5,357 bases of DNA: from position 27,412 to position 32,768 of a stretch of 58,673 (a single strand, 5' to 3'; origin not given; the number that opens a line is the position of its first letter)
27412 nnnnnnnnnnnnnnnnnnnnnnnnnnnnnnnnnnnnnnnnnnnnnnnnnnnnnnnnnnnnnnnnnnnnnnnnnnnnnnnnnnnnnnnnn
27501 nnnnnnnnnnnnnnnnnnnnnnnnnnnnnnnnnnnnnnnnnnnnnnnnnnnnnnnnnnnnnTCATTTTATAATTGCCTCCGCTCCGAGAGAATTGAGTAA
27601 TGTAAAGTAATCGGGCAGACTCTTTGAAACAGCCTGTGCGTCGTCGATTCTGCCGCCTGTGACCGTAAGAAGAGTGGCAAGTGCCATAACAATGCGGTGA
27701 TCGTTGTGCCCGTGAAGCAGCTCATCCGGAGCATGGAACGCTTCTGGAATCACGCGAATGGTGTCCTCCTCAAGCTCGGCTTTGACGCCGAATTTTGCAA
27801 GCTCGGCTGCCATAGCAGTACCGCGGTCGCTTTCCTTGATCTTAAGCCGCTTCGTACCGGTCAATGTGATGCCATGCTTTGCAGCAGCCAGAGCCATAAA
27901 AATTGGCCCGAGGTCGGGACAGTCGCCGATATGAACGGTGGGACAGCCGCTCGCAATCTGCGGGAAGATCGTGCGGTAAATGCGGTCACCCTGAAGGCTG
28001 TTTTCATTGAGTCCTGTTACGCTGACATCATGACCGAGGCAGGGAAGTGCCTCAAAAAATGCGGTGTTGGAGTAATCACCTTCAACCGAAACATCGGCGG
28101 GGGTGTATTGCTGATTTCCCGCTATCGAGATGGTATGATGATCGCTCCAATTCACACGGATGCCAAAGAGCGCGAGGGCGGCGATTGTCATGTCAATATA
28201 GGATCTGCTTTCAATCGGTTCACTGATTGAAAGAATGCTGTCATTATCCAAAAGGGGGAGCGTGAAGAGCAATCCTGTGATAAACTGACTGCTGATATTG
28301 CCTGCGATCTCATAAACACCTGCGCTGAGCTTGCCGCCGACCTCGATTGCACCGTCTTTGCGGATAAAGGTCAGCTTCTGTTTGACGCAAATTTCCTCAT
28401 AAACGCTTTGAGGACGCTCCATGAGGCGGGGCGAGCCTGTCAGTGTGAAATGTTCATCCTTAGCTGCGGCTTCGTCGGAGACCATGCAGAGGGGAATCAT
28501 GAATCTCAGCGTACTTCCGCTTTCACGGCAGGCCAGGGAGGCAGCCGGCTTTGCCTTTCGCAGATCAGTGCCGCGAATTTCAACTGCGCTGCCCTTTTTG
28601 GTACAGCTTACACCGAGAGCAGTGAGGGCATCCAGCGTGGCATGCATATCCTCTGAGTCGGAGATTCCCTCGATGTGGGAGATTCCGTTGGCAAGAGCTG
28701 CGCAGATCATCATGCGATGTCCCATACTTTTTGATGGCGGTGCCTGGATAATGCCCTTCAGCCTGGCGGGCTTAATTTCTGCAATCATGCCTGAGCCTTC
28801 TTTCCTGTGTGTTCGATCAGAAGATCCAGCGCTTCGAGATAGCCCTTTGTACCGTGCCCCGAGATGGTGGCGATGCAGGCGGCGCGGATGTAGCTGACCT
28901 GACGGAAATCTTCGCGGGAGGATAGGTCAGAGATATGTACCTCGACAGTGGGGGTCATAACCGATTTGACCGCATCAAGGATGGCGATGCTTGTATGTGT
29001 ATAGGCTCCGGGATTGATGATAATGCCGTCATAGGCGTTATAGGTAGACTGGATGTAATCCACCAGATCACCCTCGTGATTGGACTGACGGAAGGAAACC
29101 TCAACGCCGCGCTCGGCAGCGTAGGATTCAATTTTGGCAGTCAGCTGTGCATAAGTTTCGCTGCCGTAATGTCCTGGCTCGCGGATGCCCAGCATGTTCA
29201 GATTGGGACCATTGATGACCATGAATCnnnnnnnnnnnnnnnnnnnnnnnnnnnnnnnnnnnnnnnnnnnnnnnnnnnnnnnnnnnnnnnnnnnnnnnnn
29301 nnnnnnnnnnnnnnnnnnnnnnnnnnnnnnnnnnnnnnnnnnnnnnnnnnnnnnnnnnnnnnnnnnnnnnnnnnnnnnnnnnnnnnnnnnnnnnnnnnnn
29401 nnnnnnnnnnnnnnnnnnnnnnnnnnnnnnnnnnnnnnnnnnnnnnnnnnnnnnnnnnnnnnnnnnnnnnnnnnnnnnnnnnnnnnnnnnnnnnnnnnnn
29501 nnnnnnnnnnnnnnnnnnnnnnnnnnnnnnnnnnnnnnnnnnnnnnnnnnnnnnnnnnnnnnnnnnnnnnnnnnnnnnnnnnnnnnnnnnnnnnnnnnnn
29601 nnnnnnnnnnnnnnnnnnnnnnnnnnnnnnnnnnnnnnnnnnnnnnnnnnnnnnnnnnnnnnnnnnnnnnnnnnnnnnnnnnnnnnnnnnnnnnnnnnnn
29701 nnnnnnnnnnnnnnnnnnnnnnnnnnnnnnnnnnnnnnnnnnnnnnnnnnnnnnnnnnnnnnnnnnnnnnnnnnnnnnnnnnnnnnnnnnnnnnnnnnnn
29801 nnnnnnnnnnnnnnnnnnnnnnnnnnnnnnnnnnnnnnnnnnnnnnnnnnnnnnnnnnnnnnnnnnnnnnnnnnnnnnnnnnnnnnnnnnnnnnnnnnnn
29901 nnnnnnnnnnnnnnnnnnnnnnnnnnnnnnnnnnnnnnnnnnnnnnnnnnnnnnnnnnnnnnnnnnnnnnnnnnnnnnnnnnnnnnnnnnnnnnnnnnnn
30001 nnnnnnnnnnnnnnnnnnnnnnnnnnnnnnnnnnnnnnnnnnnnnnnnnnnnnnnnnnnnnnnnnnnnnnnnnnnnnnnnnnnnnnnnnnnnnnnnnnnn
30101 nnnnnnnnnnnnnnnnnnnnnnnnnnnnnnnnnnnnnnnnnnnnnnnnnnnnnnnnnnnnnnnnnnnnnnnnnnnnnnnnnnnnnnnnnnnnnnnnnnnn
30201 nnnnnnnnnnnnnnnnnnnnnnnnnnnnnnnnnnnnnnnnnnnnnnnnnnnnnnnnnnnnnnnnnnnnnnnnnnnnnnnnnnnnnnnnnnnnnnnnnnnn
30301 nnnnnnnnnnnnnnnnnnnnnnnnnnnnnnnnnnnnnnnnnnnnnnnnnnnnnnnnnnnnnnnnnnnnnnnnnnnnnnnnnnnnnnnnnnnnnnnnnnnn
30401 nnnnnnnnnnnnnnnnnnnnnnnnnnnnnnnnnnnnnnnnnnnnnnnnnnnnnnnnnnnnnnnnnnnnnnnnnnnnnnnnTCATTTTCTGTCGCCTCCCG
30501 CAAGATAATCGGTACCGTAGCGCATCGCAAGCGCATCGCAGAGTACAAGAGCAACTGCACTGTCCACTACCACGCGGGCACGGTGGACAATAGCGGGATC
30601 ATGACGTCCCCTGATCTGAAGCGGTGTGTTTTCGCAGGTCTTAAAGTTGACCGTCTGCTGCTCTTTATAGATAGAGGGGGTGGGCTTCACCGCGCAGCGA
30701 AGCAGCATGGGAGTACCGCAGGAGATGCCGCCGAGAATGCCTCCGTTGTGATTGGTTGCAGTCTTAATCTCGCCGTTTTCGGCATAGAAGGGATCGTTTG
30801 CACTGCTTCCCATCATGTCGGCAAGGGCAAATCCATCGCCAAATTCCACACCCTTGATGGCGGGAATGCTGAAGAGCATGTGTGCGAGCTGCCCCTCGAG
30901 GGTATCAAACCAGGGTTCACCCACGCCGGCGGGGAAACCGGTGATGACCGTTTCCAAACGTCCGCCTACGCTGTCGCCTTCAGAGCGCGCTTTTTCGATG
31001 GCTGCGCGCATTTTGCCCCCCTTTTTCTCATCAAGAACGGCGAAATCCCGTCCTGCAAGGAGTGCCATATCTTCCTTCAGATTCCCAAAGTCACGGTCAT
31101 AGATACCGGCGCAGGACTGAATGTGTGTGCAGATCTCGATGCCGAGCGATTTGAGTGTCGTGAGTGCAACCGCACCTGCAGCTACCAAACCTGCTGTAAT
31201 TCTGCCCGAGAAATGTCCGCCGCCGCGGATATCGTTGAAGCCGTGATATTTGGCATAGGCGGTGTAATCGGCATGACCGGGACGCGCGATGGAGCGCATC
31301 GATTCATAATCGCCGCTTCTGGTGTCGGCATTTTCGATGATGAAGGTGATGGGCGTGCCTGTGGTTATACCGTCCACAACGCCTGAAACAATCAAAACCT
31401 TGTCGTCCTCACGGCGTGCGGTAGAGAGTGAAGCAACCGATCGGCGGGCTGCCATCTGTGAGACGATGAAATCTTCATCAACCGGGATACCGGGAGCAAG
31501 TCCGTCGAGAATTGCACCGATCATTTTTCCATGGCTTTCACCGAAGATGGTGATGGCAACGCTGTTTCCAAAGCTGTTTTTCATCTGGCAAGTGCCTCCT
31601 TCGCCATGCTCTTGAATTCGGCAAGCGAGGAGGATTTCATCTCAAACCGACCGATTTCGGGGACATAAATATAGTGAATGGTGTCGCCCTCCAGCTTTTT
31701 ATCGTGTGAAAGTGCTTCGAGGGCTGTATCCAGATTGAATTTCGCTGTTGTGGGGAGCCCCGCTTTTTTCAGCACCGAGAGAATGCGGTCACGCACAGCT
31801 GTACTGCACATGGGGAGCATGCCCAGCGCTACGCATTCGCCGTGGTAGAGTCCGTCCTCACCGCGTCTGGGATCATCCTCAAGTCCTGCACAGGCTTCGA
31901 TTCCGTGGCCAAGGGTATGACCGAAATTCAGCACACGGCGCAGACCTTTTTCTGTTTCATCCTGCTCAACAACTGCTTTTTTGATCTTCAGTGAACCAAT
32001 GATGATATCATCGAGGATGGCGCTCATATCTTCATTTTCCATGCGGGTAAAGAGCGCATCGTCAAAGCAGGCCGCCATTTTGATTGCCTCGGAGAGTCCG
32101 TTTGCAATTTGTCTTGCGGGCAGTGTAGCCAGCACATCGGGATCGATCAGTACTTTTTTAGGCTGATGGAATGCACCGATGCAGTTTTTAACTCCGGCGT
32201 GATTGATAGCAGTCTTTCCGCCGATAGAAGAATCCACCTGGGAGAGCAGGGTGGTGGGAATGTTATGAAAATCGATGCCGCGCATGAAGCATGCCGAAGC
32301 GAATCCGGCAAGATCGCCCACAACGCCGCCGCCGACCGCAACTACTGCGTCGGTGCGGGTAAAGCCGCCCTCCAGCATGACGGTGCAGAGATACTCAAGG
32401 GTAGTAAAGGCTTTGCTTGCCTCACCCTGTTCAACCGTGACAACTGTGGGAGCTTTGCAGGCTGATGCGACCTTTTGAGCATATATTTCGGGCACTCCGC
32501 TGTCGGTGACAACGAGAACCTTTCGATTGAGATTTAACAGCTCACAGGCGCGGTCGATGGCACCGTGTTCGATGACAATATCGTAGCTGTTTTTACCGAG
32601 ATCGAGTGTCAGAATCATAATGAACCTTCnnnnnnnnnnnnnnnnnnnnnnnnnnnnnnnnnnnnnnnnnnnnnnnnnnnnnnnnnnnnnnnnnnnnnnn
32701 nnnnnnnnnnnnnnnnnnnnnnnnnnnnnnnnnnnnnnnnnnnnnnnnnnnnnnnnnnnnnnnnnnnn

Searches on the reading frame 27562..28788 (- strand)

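Call 24: search_protein_families(library=pfam, proteins=[window:27562-28788:-], max_evalue=0.00001)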
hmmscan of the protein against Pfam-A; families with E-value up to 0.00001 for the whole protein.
window:27562-28788:- (408 aa): 1 family
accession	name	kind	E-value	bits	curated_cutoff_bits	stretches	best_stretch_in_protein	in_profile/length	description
PF00275.25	EPSP_synthase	-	8.1e-64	216.3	22.8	1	6-396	3-415/417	EPSP synthase (3-phosphoshikimate 1-carboxyvinyltransferase)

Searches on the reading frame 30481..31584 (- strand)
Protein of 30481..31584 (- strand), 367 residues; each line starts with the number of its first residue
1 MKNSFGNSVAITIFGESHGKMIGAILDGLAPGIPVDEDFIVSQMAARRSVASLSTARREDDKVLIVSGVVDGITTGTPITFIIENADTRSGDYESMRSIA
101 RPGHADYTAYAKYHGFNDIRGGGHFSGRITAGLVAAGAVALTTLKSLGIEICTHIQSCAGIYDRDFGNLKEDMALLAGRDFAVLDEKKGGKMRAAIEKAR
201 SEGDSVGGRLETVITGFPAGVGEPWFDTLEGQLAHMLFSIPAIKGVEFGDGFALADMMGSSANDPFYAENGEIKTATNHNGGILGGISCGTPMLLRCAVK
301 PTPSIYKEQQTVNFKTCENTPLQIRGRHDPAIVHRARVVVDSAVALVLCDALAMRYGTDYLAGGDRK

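Call 24: search_protein_families(library=pfam, proteins=[window:30481-31584:-], max_evalue=0.00001)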
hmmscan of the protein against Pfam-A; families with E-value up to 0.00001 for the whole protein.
window:30481-31584:- (367 aa): 1 family
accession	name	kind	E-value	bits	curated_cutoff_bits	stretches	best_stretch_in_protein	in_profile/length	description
PF01264.26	Chorismate_synt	-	1.9e-124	415.1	27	1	11-352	3-326/327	Chorismate synthase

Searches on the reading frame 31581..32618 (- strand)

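Call 24: search_protein_families(library=pfam, proteins=[window:31581-32618:-], max_evalue=0.00001)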
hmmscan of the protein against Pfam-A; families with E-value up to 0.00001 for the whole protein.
window:31581-32618:- (345 aa): 4 families
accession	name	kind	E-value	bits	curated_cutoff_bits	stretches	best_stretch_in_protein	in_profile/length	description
PF01761.26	DHQ_synthase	-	5.5e-46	155.4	24.2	1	60-172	2-114/115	3-dehydroquinate synthase N-terminal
PF24621.2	DHQS_C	-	4e-29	101.9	27.6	1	174-308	1-143/144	3-dehydroquinate synthase C-terminal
PF13685.12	Fe-ADH_2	-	7.2e-11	42.7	28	1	15-167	1-149/149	Iron-containing alcohol dehydrogenase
PF00465.25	Fe-ADH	-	4.9e-07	29.9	31.3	1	13-112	3-104/168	Iron-containing alcohol dehydrogenase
